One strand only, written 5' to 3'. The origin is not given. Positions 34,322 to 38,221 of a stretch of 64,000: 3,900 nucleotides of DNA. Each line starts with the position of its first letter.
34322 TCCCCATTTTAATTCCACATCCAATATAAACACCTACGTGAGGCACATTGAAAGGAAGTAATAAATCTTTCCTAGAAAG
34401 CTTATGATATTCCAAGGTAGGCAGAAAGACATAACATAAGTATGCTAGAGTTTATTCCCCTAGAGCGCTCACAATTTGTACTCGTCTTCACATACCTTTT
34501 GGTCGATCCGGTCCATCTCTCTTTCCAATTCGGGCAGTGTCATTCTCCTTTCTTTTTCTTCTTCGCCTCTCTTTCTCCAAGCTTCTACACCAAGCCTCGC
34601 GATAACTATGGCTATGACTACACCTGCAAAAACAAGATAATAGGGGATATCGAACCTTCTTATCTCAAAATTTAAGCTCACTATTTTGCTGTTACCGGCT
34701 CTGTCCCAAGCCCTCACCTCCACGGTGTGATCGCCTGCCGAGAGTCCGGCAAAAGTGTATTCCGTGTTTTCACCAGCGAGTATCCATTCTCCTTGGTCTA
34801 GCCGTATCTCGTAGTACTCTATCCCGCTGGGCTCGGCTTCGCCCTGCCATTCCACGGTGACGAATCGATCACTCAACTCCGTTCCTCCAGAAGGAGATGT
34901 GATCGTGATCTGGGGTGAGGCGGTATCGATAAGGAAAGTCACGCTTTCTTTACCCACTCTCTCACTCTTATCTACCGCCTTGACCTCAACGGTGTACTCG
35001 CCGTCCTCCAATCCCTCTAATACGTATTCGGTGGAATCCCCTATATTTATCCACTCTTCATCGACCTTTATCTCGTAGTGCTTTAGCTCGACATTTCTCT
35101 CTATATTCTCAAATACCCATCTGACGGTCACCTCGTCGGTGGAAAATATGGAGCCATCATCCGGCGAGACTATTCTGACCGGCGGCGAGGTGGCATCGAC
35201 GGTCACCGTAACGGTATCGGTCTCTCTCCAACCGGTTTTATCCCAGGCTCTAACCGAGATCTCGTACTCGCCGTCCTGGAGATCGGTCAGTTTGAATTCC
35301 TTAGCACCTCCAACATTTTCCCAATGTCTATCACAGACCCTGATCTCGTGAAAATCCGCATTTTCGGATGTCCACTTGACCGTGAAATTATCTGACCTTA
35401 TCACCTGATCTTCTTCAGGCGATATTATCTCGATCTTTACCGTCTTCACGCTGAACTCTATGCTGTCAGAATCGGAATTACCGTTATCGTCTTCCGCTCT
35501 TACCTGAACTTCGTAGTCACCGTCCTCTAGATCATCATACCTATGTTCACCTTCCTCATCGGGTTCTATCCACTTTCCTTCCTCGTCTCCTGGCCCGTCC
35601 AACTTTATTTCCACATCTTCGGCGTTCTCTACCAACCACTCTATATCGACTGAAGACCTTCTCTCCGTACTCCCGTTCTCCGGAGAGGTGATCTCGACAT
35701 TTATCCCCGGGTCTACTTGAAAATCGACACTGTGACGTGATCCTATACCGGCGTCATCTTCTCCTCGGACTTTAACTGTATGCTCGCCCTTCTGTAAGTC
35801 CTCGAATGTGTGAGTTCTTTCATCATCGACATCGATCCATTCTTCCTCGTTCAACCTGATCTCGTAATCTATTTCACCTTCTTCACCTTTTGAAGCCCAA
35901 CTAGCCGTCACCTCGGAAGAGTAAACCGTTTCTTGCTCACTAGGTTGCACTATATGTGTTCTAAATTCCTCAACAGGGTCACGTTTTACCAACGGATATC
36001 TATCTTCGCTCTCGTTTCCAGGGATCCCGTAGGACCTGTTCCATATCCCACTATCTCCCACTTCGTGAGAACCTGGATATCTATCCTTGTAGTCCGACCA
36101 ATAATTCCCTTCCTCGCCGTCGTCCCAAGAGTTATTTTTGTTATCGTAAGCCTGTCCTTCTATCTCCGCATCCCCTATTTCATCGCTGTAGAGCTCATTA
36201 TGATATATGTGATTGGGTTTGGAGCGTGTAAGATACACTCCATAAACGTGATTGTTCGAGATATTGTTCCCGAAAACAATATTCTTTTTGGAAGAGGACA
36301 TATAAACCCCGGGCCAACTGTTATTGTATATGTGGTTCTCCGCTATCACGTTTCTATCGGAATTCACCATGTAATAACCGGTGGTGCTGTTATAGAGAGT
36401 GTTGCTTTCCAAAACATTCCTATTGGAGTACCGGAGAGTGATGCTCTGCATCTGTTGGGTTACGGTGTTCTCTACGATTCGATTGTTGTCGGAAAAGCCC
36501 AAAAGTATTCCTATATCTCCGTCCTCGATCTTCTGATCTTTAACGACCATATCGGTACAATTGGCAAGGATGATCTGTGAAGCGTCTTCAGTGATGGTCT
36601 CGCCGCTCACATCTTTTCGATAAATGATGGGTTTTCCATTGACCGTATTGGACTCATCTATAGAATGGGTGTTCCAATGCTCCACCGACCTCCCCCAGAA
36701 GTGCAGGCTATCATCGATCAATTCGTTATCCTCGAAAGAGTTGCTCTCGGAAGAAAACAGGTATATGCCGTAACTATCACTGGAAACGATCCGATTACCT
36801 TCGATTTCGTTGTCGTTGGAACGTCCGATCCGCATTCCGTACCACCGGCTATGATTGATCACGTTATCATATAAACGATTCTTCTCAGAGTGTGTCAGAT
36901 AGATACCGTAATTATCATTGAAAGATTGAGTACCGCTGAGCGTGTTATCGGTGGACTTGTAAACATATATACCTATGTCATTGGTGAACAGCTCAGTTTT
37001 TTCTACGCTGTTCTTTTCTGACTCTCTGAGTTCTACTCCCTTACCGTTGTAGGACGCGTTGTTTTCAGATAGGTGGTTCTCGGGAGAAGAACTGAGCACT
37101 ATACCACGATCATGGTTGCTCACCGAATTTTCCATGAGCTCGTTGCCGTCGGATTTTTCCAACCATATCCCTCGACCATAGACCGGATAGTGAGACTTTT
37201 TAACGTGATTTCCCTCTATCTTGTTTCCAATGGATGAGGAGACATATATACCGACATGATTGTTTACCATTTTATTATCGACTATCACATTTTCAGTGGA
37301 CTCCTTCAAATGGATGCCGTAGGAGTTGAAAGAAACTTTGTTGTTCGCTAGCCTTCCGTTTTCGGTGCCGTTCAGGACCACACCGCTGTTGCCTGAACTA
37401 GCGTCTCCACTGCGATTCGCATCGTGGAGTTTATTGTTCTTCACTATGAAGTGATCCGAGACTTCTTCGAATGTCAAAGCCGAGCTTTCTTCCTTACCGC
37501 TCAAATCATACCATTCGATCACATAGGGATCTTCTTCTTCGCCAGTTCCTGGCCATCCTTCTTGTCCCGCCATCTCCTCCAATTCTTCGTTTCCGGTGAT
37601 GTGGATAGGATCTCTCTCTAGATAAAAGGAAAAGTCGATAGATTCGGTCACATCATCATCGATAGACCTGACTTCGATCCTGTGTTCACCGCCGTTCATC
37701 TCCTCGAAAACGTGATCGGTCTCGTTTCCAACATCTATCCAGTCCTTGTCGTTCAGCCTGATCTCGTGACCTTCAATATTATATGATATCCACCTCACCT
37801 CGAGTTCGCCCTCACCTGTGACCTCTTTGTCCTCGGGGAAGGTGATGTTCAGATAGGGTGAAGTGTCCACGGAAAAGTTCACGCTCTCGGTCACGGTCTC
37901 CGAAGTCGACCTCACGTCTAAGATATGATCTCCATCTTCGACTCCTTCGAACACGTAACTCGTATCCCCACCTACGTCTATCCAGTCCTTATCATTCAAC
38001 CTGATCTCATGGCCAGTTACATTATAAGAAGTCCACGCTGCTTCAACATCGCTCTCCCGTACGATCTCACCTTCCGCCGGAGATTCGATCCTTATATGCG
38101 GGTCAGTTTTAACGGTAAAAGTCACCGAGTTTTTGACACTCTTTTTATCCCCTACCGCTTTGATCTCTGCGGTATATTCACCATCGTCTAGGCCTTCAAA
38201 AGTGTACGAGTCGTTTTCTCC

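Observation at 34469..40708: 6.2-kb gene for a surface protein combining an S8 subtilase, a long parallel beta-helix and FN3-like repeats, with a C-terminal TM anchor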

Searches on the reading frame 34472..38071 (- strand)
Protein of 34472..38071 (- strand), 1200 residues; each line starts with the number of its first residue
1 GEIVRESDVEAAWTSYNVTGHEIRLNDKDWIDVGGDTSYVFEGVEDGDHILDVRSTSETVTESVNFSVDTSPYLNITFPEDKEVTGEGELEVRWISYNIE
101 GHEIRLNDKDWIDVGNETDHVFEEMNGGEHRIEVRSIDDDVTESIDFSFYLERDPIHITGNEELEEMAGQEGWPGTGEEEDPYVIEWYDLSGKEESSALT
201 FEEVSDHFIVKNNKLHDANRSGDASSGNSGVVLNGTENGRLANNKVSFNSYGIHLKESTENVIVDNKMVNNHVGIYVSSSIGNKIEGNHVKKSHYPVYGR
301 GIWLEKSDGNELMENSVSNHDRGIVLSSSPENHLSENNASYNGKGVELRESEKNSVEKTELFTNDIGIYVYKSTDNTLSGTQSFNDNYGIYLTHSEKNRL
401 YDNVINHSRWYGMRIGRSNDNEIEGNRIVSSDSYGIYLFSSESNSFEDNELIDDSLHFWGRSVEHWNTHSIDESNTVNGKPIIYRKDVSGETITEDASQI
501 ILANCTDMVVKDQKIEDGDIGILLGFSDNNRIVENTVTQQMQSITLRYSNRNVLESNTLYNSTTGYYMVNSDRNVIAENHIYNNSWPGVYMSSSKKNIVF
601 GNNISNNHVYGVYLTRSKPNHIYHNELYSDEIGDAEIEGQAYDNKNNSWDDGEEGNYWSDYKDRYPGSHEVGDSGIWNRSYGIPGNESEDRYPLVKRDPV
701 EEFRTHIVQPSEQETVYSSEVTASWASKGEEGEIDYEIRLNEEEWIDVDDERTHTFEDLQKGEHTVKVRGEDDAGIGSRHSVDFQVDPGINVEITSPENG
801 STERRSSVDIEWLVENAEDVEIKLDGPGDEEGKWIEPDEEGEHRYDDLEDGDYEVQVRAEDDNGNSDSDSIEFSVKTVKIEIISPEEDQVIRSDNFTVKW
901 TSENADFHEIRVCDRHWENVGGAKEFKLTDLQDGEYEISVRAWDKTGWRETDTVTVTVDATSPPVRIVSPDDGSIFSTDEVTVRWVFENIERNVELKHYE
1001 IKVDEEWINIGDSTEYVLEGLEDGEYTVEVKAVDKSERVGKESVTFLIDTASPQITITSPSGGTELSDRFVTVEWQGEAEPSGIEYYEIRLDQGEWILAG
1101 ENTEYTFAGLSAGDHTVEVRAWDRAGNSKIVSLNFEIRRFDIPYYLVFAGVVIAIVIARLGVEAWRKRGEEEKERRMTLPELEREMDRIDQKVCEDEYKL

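Call 41: predict_structure(alignment_id=A2)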
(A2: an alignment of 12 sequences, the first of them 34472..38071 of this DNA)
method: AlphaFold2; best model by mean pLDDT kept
length: 1200 residues; sequences in the alignment: 12
mean_pLDDT: 81.5   pTM: 0.57
mean pLDDT of the five models: 81.5, 80.5, 79.9, 79.3, 78.9
residues with pLDDT >= 90: 365; 70-90: 642; 50-70: 133; < 50: 60
segments of 3 or more residues with pLDDT < 50: 219-226, 634-636, 945-947, 1140-1142, 1165-1200
pLDDT, mean of each block of 10 residues (from residue 1): 74 77 85 86 84 77 83 83 80 86 89 89 88 86 89 89 90 87 92 76 93 75 53 92 88 91 93 89 96 68 93 94 92 97 92 96 93 95 93 95 92 93 96 90 96 91 88 94 94 90 94 91 93 93 93 92 91 89 89 87 81 83 81 56 78 75 77 73 74 65 74 80 79 83 85 84 90 80 85 78 73 80 78 72 77 89 83 81 78 79 82 70 81 66 66 72 74 81 77 70 81 85 84 75 84 83 68 82 83 83 80 82 84 74 49 60 47 36 32 28
secondary structure, 60 per line:
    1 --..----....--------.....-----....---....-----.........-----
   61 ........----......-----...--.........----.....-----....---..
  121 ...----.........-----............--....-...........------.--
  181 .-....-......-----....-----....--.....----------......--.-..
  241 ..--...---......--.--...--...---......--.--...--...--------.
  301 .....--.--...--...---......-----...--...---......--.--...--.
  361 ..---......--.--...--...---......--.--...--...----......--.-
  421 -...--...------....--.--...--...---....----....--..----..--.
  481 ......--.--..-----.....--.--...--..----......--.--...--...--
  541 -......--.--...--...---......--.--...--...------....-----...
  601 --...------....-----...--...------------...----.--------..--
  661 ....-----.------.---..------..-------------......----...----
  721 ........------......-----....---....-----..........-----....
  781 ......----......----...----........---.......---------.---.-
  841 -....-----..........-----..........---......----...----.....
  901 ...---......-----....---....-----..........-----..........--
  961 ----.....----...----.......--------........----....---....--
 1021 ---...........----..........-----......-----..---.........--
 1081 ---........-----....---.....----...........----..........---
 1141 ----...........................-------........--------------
elements in order (helices of 4 or more, strands of 3 or more residues): E9-12 E21-25 E31-34 E38-41 E47-55 E61-68 E73-78 E84-86 E89-97 E102-106 E112-115 E119-123 E128-136 E142-153 E156-159 H161-171 E183-186 E188-193 E199-202 E208-211 E214-218 E229-234 E239-242 E245-247 E251-256 E262-264 E267-269 E273-278 E284-286 E289-291 E300-305 E311-313 E316-318 E322-327 E333-335 E338-340 E344-349 E355-357 E360-362 E366-371 E377-379 E382-384 E388-393 E399-401 E404-406 E411-416 E422-424 E427-429 E436-439 E445-447 E450-452 E456-459 H464-467 E480-486 E499-503 E509-511 E520-525 E531-533 E536-538 E542-547 E553-555 E558-560 E564-569 E575-577 E580-582 E589-592 E598-600 E603-605 E612-615 E621-623 E626-628 E641-643 H661-664 E704-709 E714-716 E721-728 E735-740 E746-749 E753-756 E762-771 E777-786 E791-796 E801-803 E808-815 E819-825 E842-845 E851-860 E866-875 E879-884 E889-891 E896-903 E907-912 E918-921 E925-928 E934-943 E949-958 E965-969 E974-976 E981-987 E996-1003 E1008-1011 E1015-1018 E1024-1034 E1039-1048 E1054-1059 E1070-1078 E1084-1091 E1097-1100 E1104-1108 E1113-1123 E1128-1137 H1145-1171 H1179-1186

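Call 44: fold_search(model_id=the predicted structure, library=pdb)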
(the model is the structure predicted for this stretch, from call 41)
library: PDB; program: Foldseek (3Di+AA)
matches with E <= 10: 1854; with E <= 0.001: 483
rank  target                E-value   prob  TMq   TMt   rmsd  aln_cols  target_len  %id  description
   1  4pbx                  7.9e-14  1.00  0.09  0.16  26.6       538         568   14  Crystal structure of the six N-terminal domains of human receptor protein tyrosine phosphatase sigma (released 2014-11-12)
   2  4yfd_A                1.6e-13  1.00  0.12  0.24  25.7       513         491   16  Crystal structure PTP delta Ig1-Fn2 in complex with IL-1RAcP (released 2015-05-06)
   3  9flp_A                2.0e-13  1.00  0.12  0.15  37.3       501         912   12  CryoEM structure of the neck (1403-2314) in the grappling hook protein A (GhpA) in the bacterium Aureispira sp. CCB-QB (released 2024-10-16)
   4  5k6w_A                2.0e-13  1.00  0.10  0.18  37.2       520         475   12  Sidekick-1 immunoglobulin domains 1-5 (released 2016-09-28)
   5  9flw_A                3.1e-13  1.00  0.11  0.23  31.5       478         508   13  CryoEM structure of the fragment-6 (3571-4078) in the grappling hook protein A (GhpA) in the bacterium Aureispira sp.  (released 2024-10-16)
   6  4yfg_A                6.8e-13  1.00  0.11  0.25  23.9       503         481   16  Crystal structure of PTP delta meA3/meB minus variant Ig1-Fn1 (released 2015-05-06)
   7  8a0y_A                7.4e-13  1.00  0.12  0.21  17.9       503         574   12  Crystal structure of mouse contactin 2 immunoglobulin domains (released 2023-11-01)
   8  7q62_B                8.1e-13  1.00  0.12  0.15  36.3       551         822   12  Structure of TEV cleaved A2ML1 dimer (A2ML1-TT dimer) (released 2022-04-20)
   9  9fly_A                1.4e-12  1.00  0.12  0.15  37.5       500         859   14  CryoEM structure of the base (4151-5009) in the grappling hook protein A (GhpA) in the bacterium Aureispira sp. CCB-QB (released 2024-10-16)
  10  9ijj_C                2.9e-12  1.00  0.11  0.12  29.2       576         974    8  In situ structure of the central apparatus in mouse sperm axoneme. (released 2025-06-04)
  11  8v2b_B                4.5e-12  1.00  0.12  0.20  21.6       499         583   15  Cryo-EM structure of mouse type II OSM receptor complex: model for full extracellular assembly (released 2024-11-20)
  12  9flv_A                1.1e-11  1.00  0.12  0.28  31.2       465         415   12  CryoEM structure of the fragment-5 (2393-2807) in the grappling hook protein A (GhpA) in the bacterium Aureispira sp.  (released 2024-10-16)
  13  8qy6_A                1.2e-11  1.00  0.12  0.21  21.1       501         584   15  Structure of interleukin 6 (gp130 P496L mutant). (released 2024-02-21)
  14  7stz_C                1.2e-11  1.00  0.10  0.18  29.0       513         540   12  Crystal Structure of Human E-cadherin EC1-5 bound by mouse monoclonal antibody Fab mAb-1_19A11 (released 2022-01-26)
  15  8qy5_A                1.8e-11  1.00  0.12  0.21  21.1       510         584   15  Structure of interleukin 6. (released 2024-02-21)
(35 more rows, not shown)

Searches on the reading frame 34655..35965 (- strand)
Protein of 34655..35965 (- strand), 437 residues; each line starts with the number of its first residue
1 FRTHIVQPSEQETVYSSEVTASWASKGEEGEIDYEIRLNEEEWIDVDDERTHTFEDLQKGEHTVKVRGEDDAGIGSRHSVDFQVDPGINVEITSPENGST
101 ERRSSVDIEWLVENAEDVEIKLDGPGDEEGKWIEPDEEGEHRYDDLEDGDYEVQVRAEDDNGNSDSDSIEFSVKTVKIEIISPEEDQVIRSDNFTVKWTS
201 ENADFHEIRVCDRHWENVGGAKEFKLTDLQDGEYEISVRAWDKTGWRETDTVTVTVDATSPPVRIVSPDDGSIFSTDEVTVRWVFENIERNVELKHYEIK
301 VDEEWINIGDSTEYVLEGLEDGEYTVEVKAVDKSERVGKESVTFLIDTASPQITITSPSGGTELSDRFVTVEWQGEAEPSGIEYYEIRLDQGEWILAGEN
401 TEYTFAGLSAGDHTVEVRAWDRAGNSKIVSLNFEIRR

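Call 56: search_solved_structures(query=window:34655-35965:-, max_evalue=0.01)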
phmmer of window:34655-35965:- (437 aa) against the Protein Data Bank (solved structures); distinct sequences matched with E-value up to 0.01: 0.

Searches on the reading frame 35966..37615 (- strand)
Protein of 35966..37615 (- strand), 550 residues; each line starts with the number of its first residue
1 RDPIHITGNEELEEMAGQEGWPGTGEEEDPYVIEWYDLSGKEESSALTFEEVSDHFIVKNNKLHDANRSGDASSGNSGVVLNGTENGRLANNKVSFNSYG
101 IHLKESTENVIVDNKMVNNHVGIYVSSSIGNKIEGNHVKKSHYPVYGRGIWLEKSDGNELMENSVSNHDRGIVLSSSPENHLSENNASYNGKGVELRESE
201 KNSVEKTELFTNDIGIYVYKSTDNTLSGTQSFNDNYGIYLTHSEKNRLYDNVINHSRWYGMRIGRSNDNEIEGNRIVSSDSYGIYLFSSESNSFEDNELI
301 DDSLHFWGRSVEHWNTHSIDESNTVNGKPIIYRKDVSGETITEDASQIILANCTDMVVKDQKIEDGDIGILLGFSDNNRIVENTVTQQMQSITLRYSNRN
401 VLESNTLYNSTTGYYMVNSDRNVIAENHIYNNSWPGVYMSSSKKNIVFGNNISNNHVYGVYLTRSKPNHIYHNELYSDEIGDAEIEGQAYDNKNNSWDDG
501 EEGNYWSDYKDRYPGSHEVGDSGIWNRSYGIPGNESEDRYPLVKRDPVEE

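Call 55: search_solved_structures(query=window:35966-37615:-, max_evalue=0.01)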
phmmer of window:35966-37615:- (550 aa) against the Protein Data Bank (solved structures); distinct sequences matched with E-value up to 0.01: 1.
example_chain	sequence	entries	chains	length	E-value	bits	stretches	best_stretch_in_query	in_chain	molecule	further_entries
2kzw_A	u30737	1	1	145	0.0097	18.3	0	489-542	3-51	Uncharacterized protein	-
